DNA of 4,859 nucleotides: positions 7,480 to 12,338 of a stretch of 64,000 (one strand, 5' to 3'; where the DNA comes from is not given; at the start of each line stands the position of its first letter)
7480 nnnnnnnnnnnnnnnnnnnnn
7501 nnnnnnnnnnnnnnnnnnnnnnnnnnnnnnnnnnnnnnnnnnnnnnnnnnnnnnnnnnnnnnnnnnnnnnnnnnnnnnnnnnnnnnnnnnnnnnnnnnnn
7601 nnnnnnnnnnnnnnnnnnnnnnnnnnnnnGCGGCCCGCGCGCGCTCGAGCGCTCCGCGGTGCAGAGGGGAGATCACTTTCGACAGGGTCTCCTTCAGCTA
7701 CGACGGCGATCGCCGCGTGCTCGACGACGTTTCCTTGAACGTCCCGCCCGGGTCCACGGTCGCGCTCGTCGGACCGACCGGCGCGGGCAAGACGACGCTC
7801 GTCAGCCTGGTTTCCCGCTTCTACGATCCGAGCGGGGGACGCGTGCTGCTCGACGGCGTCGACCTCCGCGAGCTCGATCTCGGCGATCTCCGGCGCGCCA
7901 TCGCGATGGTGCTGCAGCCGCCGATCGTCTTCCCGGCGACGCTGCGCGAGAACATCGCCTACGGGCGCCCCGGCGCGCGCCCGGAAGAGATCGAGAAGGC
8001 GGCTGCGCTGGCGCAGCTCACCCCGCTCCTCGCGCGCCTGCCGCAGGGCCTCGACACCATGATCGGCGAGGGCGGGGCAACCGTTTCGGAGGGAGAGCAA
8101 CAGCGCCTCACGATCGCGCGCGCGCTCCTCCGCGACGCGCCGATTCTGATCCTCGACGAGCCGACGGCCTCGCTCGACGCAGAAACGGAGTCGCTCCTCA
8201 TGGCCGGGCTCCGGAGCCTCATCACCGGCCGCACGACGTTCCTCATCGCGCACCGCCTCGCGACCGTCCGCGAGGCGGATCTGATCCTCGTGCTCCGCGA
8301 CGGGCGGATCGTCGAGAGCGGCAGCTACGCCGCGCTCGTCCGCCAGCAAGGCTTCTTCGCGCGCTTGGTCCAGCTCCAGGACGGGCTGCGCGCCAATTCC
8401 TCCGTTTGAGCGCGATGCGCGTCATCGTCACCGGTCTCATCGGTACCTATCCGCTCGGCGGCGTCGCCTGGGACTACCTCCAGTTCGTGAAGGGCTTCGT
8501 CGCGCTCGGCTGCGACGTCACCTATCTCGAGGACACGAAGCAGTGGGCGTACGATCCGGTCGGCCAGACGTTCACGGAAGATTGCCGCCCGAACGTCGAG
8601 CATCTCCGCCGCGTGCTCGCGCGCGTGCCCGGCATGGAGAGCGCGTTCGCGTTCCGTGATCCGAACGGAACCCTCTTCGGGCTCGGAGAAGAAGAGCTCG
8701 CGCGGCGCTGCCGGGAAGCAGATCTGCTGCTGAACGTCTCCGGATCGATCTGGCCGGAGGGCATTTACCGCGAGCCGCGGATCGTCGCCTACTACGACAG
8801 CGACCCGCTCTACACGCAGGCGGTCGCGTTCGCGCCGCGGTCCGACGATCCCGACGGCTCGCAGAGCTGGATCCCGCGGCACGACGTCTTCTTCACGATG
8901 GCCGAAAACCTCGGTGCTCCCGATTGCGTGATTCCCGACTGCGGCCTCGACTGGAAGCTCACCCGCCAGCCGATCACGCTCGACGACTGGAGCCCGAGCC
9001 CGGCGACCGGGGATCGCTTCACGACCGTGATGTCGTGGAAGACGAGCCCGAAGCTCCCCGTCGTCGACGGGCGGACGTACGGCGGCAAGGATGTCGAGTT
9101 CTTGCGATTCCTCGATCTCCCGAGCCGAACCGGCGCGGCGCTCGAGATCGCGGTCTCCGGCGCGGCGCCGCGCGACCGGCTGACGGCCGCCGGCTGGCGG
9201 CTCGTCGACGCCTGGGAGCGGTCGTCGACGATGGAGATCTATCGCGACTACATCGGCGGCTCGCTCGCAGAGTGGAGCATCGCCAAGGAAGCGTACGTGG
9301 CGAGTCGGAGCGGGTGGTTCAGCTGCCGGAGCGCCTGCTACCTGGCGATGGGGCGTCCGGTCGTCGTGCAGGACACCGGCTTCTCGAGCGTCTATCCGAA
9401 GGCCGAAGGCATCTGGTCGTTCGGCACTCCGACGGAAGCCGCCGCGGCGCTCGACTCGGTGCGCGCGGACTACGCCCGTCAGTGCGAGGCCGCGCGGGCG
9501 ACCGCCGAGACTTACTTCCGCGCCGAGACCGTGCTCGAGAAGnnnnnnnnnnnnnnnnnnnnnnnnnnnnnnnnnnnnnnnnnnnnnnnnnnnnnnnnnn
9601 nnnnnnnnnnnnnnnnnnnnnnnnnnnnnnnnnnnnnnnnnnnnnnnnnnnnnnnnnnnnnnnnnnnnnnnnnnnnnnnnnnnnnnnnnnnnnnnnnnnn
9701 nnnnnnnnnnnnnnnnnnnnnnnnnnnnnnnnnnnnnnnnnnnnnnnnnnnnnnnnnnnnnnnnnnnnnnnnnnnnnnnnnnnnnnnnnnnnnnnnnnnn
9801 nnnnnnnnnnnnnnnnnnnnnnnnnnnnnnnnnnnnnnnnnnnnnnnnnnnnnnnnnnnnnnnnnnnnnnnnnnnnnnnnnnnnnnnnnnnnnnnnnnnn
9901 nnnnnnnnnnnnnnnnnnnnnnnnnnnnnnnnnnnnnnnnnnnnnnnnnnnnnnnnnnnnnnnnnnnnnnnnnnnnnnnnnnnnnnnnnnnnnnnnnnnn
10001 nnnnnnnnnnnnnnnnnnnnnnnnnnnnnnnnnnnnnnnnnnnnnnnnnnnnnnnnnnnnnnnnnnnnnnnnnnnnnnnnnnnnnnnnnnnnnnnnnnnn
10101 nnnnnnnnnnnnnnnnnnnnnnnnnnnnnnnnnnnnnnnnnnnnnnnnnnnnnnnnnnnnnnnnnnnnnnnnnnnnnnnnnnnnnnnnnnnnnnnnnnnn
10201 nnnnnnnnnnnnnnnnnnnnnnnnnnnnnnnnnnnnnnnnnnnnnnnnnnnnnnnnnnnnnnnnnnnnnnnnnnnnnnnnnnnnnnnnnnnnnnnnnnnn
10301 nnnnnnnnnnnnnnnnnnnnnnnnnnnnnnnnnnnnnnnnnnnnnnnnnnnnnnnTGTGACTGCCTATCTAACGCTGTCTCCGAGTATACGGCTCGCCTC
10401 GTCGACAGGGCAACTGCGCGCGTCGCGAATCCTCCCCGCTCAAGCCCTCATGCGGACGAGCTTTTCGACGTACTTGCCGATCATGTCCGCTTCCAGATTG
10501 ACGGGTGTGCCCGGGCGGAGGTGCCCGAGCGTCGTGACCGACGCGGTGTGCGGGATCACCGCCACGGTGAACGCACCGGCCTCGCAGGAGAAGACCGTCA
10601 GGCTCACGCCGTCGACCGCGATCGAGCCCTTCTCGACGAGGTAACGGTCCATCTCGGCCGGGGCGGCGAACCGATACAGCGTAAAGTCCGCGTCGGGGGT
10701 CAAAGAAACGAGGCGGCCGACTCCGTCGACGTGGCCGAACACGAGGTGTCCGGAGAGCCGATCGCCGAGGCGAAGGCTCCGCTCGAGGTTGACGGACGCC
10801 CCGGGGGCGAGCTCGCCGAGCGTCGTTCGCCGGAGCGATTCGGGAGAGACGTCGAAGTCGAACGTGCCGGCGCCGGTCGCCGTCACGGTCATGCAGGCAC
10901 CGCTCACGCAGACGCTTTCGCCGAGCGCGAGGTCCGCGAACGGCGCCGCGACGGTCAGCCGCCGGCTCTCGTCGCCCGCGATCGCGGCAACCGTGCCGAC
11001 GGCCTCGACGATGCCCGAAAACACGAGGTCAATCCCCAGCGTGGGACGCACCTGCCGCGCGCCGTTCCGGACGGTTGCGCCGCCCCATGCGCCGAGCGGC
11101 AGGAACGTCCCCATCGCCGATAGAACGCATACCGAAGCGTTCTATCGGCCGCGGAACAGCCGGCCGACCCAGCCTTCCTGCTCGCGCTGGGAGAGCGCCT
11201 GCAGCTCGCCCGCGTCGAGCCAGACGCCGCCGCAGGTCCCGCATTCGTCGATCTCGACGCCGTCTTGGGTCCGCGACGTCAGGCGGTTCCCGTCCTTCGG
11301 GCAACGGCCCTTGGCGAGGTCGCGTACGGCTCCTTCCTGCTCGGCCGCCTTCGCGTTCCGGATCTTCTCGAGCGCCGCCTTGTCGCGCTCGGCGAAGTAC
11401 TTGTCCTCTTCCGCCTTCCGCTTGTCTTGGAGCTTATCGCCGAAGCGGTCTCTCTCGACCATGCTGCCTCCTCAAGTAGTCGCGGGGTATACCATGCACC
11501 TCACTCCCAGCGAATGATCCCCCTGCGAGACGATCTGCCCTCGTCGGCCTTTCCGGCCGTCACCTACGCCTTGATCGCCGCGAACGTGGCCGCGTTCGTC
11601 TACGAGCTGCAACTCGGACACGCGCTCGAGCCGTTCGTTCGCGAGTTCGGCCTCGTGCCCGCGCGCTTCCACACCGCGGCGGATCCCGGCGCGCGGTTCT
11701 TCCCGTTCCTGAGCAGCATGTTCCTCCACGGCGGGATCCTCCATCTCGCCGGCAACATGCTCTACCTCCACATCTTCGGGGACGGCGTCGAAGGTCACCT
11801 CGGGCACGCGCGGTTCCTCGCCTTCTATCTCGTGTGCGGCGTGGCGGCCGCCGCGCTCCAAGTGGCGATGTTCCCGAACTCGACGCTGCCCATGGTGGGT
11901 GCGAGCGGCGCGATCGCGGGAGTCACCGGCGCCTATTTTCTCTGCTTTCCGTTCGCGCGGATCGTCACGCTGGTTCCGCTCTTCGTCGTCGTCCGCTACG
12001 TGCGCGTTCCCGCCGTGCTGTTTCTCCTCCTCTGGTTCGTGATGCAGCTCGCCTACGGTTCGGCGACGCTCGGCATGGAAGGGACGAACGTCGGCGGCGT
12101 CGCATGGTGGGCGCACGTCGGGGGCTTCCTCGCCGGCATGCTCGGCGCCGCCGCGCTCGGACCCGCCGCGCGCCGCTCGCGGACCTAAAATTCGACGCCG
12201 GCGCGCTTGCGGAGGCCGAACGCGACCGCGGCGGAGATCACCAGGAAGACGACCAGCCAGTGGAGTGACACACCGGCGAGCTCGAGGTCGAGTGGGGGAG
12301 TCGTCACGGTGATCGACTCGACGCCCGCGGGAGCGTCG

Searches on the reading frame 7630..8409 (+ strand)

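Call 69: search_protein_families(library=pfam, proteins=[window:7630-8409:+], max_evalue=0.001)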
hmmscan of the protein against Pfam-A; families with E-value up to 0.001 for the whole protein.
window:7630-8409:+ (259 aa): 5 families
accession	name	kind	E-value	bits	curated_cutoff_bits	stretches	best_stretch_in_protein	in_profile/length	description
PF00005.33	ABC_tran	-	3.3e-32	112.4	25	1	31-180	1-137/137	ABC transporter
PF13304.12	AAA_21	-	6.5e-06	26.9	27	0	152-191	238-280/304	AAA domain, putative AbiEii toxin, Type IV TA system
PF13191.12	AAA_16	-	0.00016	22.6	32.6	1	39-190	24-152/167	AAA ATPase domain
PF02463.25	SMC_N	-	0.00022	21.1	40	0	160-220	149-209/220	RecF/RecN/SMC N terminal domain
PF13401.12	AAA_22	-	0.00091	20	27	0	44-101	8-64/130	AAA domain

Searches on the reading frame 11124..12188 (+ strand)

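Call 69: search_protein_families(library=pfam, proteins=[window:11124-12188:+], max_evalue=0.001)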
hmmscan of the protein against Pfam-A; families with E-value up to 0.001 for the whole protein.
window:11124-12188:+ (354 aa): 1 family
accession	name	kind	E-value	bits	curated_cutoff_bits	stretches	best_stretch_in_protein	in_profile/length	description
PF01694.28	Rhomboid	-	8.2e-29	101.1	22.6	1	192-345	4-140/143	Rhomboid domain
